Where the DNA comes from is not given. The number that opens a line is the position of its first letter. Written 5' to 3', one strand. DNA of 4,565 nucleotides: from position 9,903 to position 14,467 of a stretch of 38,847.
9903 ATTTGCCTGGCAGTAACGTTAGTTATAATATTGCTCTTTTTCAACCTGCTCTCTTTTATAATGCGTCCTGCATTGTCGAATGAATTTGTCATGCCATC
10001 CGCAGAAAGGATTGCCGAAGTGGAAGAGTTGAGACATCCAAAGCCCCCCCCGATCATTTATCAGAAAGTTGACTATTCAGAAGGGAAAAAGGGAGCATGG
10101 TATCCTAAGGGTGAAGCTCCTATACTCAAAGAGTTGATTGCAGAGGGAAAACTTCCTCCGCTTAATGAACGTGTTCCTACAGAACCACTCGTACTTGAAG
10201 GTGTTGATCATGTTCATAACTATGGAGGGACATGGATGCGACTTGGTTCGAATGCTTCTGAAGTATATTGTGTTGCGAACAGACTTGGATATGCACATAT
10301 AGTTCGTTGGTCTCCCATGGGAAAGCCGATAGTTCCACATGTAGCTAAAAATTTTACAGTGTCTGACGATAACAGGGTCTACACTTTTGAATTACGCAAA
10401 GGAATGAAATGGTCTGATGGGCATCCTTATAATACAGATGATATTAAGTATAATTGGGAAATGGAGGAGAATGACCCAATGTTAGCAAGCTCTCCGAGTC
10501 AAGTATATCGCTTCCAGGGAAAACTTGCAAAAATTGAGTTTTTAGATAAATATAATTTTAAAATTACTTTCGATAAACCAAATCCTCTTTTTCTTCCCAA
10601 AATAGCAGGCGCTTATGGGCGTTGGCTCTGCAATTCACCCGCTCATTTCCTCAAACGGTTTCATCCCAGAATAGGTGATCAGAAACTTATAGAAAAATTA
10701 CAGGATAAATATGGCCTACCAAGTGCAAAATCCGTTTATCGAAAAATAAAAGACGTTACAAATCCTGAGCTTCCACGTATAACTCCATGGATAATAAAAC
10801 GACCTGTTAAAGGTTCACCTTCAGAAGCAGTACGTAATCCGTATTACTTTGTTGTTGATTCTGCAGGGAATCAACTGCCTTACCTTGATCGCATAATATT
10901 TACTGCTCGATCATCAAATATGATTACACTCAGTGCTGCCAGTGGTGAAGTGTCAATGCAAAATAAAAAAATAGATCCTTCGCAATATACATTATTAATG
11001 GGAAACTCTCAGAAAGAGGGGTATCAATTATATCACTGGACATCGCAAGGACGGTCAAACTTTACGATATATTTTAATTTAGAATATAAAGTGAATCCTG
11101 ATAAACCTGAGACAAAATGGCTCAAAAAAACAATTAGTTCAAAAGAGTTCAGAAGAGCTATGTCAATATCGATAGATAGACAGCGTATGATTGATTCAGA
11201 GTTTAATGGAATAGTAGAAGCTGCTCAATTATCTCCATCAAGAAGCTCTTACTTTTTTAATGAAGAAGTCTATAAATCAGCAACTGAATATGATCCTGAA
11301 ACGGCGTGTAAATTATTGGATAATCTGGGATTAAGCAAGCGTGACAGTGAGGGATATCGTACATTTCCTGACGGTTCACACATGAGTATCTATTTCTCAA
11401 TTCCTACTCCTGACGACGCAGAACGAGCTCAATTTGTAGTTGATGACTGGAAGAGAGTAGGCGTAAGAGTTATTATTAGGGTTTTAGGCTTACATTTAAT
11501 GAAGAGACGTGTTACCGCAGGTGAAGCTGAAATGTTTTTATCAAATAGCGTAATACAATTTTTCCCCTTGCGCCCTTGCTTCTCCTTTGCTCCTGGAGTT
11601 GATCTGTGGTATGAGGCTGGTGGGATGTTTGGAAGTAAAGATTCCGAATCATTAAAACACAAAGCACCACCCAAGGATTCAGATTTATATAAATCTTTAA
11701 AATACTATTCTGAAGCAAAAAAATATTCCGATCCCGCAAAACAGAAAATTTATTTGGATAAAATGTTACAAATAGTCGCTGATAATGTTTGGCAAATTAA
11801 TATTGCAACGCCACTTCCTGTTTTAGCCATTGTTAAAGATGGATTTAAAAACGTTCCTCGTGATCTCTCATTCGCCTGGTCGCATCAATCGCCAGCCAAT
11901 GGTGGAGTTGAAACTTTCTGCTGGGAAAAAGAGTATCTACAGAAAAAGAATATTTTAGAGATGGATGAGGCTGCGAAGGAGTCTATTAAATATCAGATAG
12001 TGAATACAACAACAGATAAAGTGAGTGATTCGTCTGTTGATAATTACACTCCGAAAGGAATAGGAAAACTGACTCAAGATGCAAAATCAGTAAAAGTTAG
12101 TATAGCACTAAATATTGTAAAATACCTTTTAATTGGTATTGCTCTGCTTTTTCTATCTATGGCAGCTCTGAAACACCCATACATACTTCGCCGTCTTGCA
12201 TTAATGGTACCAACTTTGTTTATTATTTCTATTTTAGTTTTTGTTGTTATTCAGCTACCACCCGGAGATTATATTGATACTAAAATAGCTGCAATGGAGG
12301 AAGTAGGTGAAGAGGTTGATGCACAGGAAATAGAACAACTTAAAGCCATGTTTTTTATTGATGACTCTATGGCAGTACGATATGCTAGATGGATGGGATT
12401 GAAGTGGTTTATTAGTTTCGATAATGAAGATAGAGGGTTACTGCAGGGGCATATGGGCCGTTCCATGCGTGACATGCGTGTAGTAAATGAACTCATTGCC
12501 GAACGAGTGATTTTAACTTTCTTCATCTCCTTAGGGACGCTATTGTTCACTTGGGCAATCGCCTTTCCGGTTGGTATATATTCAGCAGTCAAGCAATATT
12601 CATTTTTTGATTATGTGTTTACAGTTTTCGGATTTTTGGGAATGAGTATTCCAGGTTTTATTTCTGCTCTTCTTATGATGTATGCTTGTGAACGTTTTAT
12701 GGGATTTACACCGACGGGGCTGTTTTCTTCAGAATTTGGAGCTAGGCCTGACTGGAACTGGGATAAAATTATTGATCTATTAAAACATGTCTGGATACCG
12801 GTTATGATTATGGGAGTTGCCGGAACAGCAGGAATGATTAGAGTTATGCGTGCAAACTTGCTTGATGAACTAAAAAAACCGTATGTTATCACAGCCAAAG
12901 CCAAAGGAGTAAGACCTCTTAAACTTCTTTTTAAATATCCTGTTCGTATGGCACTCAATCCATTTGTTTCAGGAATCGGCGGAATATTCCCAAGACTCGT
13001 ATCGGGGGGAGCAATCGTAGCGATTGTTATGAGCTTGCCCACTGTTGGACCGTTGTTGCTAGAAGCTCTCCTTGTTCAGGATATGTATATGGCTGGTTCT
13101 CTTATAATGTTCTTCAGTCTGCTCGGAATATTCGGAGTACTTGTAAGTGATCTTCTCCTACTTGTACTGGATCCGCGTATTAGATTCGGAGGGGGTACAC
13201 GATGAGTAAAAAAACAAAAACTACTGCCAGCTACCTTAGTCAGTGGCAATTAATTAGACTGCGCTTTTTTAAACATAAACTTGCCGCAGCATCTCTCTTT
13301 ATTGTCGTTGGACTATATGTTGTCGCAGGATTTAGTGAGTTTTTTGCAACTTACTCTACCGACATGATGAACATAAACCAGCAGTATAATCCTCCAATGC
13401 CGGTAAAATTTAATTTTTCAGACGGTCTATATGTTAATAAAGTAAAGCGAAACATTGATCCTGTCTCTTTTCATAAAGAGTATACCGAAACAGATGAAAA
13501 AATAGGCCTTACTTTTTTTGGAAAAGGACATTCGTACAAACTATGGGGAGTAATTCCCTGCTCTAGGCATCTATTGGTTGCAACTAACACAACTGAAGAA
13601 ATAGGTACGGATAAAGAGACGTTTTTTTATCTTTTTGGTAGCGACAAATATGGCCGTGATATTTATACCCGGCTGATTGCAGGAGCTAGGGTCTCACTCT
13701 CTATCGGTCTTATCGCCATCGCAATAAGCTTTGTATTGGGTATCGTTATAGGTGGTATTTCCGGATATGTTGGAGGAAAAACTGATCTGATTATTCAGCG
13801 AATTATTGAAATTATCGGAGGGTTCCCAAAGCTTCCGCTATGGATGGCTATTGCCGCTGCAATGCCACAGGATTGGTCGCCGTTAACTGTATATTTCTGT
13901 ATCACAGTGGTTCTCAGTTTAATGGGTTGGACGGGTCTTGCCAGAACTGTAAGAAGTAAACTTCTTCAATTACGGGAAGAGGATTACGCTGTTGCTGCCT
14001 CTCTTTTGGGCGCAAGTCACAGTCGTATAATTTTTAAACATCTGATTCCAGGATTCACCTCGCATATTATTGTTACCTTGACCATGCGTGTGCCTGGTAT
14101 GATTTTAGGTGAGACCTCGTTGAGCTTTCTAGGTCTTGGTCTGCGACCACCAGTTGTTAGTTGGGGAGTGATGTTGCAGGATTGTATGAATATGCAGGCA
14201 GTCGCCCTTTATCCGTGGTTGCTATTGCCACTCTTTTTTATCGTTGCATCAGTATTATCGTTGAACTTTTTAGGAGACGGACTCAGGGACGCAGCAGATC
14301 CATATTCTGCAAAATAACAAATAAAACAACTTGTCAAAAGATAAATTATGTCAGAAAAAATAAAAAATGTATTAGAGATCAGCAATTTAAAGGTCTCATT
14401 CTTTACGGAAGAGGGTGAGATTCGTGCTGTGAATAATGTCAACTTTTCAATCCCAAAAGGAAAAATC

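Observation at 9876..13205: Opp/Dpp family-5 binding protein fused in frame to its OppB-like permease, with an extra topology-fixing TM helix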

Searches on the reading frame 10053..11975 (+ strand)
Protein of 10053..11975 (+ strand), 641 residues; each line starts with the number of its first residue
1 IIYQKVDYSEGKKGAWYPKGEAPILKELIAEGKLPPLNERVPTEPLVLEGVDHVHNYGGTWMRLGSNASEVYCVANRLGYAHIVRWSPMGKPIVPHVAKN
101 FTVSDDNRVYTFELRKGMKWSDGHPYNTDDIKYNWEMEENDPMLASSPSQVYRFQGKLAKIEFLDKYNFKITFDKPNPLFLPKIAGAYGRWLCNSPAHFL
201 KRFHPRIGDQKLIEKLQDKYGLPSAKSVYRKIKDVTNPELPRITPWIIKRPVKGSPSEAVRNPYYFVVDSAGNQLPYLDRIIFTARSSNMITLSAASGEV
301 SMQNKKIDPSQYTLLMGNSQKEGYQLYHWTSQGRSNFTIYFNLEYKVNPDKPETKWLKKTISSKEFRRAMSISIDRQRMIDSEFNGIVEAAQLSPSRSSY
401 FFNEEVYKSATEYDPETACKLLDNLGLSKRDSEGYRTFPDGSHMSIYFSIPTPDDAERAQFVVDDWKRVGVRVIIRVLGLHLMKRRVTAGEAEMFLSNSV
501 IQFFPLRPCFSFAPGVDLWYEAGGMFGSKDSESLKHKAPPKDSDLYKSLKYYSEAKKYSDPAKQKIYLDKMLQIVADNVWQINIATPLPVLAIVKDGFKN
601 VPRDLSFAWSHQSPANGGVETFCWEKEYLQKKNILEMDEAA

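Call 31: search_solved_structures(query=window:10053-11975:+, max_evalue=1e-30, show_alignments=3)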
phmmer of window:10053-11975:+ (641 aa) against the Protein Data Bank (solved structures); distinct sequences matched with E-value up to 1e-30: 3.
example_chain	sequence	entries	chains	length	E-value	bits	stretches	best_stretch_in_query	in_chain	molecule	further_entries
5ipw_A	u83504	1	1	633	2.9e-84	286.8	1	11-606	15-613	Oligopeptide ABC transporter, periplasmic oligopeptide-binding protein, putative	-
7ver_A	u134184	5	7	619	2.5e-66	227.5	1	31-615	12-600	SPH1118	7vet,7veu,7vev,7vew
7veq_A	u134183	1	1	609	2.7e-66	227.4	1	31-615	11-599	SPH1118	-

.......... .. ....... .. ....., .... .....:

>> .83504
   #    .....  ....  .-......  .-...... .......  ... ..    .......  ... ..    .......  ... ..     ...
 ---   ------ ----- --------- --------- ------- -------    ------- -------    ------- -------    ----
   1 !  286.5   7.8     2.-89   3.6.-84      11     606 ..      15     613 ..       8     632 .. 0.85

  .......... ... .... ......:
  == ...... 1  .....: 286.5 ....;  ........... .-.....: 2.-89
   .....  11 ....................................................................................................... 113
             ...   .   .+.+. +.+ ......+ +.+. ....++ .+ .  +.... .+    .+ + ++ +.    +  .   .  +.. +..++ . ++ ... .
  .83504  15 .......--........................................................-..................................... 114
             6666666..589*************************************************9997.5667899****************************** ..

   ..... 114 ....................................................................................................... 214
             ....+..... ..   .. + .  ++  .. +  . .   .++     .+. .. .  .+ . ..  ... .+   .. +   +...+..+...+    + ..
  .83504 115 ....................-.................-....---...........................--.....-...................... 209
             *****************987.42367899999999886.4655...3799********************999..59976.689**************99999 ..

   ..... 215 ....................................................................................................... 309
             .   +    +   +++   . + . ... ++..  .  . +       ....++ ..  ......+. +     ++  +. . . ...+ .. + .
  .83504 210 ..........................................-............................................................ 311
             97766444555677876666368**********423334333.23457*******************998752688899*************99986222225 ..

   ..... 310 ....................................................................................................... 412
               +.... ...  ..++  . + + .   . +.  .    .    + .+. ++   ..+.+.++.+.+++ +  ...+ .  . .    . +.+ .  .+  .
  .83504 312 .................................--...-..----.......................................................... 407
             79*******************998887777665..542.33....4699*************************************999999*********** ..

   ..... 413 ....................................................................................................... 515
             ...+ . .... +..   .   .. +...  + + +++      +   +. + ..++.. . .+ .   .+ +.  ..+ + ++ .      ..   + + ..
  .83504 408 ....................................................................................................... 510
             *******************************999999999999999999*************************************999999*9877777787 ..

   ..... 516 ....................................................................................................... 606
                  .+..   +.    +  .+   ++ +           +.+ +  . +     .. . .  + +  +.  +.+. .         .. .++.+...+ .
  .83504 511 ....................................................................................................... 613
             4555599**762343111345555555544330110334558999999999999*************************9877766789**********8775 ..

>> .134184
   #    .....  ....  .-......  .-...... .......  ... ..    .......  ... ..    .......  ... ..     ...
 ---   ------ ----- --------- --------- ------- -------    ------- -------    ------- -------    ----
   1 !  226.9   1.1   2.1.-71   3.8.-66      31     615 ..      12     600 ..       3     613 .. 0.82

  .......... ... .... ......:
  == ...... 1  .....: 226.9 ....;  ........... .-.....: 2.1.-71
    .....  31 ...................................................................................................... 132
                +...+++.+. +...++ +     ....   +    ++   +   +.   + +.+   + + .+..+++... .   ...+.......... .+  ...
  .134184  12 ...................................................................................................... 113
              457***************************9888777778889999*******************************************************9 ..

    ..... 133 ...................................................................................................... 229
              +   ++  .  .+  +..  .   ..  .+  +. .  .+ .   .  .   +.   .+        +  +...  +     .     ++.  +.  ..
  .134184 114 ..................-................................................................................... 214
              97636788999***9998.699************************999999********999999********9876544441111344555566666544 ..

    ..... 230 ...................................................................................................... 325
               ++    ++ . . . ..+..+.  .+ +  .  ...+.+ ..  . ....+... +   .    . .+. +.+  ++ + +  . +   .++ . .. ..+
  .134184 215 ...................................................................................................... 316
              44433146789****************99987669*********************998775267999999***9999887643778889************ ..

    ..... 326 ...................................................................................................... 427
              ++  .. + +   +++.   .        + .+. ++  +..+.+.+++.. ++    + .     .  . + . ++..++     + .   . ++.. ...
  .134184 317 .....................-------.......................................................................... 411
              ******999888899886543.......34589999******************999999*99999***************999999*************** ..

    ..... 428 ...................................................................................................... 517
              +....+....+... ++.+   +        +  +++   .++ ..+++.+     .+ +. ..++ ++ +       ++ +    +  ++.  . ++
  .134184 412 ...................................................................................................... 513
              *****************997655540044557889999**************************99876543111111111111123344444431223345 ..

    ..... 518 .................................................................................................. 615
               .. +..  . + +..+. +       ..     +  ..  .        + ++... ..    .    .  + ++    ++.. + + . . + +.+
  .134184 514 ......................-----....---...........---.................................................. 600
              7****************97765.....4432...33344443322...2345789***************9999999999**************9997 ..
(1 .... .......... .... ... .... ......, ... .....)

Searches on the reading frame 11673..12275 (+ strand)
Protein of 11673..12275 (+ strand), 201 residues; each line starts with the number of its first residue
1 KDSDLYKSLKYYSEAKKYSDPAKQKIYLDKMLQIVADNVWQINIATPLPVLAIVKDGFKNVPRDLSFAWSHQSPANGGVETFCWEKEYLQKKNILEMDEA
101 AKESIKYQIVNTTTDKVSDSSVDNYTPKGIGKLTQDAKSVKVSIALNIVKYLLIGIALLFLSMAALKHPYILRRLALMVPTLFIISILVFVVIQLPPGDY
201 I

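Call 70: find_homologous_proteins(query=window:11673-12275:+, max_evalue=1e-20)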
Query window:11673-12275:+: 306 candidates shared short words with the query, none scored E <= 1e-20.

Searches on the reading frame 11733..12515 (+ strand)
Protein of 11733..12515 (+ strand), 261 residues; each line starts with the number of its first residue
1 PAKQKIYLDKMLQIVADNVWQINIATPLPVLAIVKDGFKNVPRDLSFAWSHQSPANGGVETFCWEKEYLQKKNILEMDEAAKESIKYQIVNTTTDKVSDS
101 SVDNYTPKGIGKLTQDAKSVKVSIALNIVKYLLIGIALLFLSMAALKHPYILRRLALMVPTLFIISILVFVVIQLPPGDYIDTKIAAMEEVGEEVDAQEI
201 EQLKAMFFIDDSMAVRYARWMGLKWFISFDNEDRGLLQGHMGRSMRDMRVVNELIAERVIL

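Call 49: search_protein_representatives(protein=window:11733-12515:+)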
Query: 261 residues. Proteins with E-value up to 0.001 (for the whole library): 2055; up to 1e-10: 214; up to 1e-30: 26. The best 150 are listed.
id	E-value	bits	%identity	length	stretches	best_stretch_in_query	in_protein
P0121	3.9e-69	249.3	46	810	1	3-261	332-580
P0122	3.5e-56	206.9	48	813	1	7-249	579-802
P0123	9.8e-52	192.3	40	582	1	10-261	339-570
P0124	2.7e-51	190.9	41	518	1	10-261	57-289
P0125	5.1e-50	186.7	46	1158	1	10-260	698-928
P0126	1.8e-47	178.3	49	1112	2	136-261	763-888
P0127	4.0e-43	164.1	47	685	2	131-261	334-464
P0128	7.1e-43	163.3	39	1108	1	7-261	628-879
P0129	1.2e-42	162.5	42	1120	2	118-261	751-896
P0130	3.3e-42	161.1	38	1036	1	10-261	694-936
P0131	3.3e-42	161.1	44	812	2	123-261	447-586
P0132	5.6e-42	160.4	41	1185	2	3-234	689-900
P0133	1.7e-40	155.5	54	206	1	127-261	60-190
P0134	1.3e-39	152.6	39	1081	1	3-260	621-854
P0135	1.7e-39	152.3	40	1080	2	120-261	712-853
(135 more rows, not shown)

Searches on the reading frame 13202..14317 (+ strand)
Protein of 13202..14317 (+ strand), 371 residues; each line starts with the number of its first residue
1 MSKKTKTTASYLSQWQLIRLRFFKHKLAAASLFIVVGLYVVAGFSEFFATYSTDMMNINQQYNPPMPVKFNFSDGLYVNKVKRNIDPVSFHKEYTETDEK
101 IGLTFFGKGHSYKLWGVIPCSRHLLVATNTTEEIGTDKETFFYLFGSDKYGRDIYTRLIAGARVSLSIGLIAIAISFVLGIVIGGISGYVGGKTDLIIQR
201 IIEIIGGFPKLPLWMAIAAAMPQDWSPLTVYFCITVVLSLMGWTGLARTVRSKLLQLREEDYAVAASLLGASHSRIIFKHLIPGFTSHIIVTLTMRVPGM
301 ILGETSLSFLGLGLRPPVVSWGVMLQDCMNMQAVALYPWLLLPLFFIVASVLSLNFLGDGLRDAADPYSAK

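Call 3: search_protein_families(library=pfam, proteins=[window:13202-14317:+], max_evalue=0.01)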
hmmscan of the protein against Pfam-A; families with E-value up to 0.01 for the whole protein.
window:13202-14317:+ (371 aa): 2 families
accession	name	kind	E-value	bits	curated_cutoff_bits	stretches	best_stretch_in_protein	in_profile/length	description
PF00528.27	BPD_transp_1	-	2.1e-25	90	26.4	1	180-367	1-180/184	Binding-protein-dependent transport system inner membrane component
PF12911.12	OppC_N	-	3.1e-12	46.6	23.9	1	13-65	1-53/53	N-terminal TM domain of oligopeptide transport permease C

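Call 4: search_protein_families(library=ncbifam, proteins=[window:13202-14317:+], max_evalue=0.01)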
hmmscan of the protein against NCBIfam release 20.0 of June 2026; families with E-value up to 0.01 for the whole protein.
window:13202-14317:+ (371 aa): 22 families
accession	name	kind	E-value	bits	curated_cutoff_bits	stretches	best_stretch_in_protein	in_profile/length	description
NF045476.1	Opp4C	equivalog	1.1e-74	251.3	350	2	142-367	56-277/278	oligopeptide ABC transporter permease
NF045475.1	Opp3C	equivalog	4.1e-65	220.1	450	1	3-367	12-325/328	oligopeptide ABC transporter permease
NF045474.1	Opp2C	equivalog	1.8e-55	188.1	300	1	139-365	16-235/236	nickel transporter permease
NF045473.1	Opp1C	equivalog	4.9e-55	186.8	350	1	140-367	45-265/267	nickel/cobalt ABC transporter permease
TIGR02790.1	nickel_nikC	equivalog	4.7e-51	173.9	358.45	1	142-364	41-256/258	nickel ABC transporter permease subunit NikC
NF011935.0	PRK15406.1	equivalog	4.6e-49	167.8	433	1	143-367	82-299/302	oligopeptide ABC transporter permease OppC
NF007738.0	PRK10417.1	equivalog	8.7e-48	163.2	335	1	143-368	52-270/277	nickel ABC transporter permease subunit NikC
NF011662.0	PRK15082.1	equivalog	1.6e-47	162.4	484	1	142-367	80-298/303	glutathione ABC transporter permease GsiD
NF043080.1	MMSYN1_0166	equivalog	2.6e-44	151.4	370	1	132-368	72-304/307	oligopeptide ABC transporter permease OppC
NF047573.1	opine_perm_CntC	exception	1.4e-41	142.6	440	1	139-367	48-269/271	staphylopine uptake ABC transporter permease subunit CntC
NF008160.0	PRK10913.1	equivalog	2.1e-40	139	483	1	138-367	74-296/300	dipeptide ABC transporter permease DppC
NF007376.0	PRK09881.1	equivalog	4.1e-37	127.8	434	1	143-368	74-292/298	D,D-dipeptide ABC transporter permease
NF011596.0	PRK15021.1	subfamily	8.7e-35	120.3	439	1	24-370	17-340/341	microcin C ABC transporter permease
NF011691.0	PRK15111.1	equivalog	2.4e-29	102.9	379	1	143-364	76-290/296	putrescine export ABC transporter permease SapC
NF045470.1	Opp2B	equivalog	1e-05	24.9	350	1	150-303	79-241/300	nickel ABC transporter permease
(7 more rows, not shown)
